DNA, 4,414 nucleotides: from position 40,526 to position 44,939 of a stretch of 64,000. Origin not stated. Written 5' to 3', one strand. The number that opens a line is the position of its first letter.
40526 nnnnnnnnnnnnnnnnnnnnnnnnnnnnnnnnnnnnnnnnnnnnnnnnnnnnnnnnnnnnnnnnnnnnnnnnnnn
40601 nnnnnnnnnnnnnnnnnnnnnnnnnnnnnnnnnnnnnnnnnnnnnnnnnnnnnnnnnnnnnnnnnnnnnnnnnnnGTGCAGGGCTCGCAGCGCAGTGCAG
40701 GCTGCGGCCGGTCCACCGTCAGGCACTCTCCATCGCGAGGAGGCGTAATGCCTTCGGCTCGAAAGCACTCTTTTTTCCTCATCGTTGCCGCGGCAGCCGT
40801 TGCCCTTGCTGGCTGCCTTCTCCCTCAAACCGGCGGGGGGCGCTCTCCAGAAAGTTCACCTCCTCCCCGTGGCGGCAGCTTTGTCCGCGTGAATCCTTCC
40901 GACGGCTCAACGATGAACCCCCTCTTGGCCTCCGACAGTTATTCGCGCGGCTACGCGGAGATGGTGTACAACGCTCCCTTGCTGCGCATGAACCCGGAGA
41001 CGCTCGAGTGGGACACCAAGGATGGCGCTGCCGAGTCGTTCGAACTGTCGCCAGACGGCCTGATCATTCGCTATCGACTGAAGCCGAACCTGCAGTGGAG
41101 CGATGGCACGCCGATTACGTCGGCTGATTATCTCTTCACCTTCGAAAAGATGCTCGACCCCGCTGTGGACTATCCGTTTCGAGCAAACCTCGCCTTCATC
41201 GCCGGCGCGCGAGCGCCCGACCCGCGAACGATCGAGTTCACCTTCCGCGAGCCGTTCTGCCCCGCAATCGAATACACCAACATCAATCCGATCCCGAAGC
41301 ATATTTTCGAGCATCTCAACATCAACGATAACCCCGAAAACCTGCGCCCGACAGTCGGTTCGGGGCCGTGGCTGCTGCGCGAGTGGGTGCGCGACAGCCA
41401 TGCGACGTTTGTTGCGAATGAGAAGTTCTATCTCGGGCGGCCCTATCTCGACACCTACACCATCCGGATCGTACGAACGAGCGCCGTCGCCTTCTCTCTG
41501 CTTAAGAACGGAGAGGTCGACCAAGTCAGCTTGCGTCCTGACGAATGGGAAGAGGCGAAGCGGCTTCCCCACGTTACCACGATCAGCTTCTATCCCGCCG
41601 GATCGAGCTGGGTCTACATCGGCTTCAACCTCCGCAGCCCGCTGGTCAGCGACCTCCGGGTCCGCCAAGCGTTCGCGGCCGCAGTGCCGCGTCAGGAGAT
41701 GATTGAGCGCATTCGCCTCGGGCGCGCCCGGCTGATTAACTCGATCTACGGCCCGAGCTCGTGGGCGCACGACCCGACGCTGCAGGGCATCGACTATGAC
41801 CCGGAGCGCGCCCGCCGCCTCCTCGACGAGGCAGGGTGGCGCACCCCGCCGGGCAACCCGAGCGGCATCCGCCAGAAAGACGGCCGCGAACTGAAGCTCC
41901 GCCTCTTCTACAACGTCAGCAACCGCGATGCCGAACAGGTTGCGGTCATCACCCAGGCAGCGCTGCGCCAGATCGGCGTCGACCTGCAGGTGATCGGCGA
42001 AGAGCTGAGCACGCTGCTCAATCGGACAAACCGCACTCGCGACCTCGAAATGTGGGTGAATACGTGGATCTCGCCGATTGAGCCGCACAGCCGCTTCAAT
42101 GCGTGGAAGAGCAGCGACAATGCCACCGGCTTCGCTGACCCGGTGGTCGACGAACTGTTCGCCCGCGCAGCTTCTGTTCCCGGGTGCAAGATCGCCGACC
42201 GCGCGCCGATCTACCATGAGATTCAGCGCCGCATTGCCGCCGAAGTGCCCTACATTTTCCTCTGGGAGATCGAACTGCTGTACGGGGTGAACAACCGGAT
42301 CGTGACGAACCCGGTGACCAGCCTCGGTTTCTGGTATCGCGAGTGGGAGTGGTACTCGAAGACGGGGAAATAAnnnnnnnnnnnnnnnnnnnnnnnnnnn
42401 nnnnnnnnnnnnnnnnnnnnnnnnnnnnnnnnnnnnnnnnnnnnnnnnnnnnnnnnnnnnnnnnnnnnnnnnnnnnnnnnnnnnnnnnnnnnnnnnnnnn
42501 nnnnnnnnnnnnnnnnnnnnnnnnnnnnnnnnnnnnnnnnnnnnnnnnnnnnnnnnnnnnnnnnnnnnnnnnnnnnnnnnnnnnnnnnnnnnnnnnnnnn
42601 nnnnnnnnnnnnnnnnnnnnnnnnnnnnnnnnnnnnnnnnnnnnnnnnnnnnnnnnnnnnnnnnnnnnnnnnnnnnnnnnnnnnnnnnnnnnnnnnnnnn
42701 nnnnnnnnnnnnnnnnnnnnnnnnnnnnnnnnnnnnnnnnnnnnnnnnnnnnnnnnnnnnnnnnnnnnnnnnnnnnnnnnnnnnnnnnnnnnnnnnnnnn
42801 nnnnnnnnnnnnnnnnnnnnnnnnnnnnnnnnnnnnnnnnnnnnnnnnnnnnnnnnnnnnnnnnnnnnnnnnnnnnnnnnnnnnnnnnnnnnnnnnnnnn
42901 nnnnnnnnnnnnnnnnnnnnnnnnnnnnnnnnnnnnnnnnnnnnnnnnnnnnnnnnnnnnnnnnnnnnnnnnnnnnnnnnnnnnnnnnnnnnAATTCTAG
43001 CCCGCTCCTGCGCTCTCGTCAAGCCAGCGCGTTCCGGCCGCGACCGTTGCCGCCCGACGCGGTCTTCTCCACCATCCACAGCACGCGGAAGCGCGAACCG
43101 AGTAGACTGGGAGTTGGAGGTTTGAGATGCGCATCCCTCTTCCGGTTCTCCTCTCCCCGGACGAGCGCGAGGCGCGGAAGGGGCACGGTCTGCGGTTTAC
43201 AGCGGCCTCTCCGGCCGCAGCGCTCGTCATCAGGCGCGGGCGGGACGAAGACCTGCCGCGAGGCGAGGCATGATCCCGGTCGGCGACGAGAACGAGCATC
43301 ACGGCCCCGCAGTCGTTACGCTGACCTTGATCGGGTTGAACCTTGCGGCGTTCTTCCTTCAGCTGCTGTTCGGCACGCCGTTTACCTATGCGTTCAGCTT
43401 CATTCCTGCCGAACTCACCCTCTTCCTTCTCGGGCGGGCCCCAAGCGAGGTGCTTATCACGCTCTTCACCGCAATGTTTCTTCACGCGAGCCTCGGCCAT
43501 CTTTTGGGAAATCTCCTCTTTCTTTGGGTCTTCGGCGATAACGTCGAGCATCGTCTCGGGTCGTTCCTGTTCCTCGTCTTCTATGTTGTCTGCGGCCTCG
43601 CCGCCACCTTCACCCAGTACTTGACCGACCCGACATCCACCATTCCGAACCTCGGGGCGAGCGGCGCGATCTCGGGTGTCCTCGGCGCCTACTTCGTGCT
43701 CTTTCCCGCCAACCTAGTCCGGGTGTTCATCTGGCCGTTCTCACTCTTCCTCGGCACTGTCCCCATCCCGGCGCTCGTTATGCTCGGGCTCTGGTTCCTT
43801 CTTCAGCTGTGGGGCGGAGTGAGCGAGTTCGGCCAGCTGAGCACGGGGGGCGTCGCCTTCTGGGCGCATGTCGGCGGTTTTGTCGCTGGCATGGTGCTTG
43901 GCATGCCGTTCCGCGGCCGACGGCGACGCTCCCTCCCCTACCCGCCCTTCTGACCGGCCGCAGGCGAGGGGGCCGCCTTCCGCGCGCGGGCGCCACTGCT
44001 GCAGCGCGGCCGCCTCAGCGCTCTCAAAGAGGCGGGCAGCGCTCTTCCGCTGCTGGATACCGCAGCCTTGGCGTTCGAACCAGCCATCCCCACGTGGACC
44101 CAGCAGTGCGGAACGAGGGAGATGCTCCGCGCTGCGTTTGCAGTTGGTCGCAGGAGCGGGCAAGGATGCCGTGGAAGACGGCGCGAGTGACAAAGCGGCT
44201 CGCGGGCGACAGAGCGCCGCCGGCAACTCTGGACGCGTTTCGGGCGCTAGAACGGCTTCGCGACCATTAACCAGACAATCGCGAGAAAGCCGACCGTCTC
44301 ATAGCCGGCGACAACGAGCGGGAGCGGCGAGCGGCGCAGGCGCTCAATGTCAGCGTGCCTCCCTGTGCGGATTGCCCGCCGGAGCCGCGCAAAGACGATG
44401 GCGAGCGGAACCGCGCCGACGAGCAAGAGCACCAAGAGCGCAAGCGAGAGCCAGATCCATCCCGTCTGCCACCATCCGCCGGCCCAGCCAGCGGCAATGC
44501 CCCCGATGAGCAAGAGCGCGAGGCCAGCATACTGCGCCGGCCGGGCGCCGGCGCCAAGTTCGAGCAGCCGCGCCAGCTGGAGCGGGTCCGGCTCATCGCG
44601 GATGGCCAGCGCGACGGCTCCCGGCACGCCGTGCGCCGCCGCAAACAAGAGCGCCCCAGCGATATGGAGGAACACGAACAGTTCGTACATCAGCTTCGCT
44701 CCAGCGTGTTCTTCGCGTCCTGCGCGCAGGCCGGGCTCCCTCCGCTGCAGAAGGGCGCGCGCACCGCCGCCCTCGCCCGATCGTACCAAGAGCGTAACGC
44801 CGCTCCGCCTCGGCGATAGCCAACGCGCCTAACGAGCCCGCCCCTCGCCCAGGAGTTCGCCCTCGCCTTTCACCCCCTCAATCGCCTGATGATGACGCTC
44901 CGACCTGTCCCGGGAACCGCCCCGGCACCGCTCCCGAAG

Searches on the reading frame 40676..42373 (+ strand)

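Call 51: search_protein_families(library=pfam, proteins=[window:40676-42373:+], max_evalue=0.001)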
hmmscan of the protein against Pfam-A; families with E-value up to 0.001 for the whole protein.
window:40676-42373:+ (565 aa): 1 family
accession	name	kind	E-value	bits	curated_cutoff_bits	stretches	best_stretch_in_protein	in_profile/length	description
PF00496.27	SBP_bac_5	-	1.7e-74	251.6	32.4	1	117-483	5-366/368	Bacterial extracellular solute-binding proteins, family 5 Middle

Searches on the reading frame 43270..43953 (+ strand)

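Call 51: search_protein_families(library=pfam, proteins=[window:43270-43953:+], max_evalue=0.001)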
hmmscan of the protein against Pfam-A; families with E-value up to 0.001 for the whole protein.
window:43270-43953:+ (227 aa): 1 family
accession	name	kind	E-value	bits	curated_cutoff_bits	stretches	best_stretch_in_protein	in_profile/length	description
PF01694.28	Rhomboid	-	6.6e-34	117.6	22.6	1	62-214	4-140/143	Rhomboid domain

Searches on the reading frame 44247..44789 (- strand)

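Call 51: search_protein_families(library=pfam, proteins=[window:44247-44789:-], max_evalue=0.001)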
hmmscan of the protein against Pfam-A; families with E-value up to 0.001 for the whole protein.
window:44247-44789:- (180 aa): 1 family
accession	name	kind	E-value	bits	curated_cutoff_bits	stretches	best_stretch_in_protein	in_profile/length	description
PF10027.14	DUF2269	-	3.9e-09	37.2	28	1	38-179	3-150/150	Predicted integral membrane protein (DUF2269)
